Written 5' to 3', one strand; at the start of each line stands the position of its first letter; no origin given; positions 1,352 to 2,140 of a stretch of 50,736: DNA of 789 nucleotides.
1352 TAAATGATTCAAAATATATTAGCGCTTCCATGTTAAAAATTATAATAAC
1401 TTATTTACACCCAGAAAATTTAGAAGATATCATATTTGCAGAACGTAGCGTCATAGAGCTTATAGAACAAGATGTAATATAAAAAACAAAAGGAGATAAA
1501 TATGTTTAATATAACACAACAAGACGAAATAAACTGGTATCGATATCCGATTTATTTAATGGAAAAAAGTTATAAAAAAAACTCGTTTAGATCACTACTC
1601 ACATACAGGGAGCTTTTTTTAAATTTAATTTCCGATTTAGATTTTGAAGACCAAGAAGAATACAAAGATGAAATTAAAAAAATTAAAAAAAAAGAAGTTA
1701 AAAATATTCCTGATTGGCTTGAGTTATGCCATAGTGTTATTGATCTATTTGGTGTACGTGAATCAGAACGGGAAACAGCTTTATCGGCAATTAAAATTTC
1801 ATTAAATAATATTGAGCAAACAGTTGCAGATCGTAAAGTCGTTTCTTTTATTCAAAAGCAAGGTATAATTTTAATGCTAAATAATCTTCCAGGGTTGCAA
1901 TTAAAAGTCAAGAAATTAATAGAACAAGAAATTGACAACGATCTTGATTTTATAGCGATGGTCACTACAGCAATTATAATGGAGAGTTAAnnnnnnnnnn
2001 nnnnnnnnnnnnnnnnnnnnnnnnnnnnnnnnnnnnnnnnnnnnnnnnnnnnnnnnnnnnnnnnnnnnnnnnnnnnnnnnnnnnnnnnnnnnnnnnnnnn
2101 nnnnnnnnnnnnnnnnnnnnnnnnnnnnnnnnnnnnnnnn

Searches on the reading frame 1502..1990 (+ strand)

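Call 89: search_protein_families(library=pfam, max_evalue=10, proteins=[window:1502-1990:+])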
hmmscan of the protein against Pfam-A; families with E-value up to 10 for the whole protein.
window:1502-1990:+ (162 aa): 2 families
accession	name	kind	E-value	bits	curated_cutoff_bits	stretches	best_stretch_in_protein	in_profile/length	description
PF18732.6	HEPN_AbiA_CTD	-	0.0014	19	27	1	3-64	5-68/132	HEPN like, Abia C-terminal domain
PF05073.17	Baculo_p24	-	0.024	15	21.3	1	40-110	91-152/160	Baculovirus P24 capsid protein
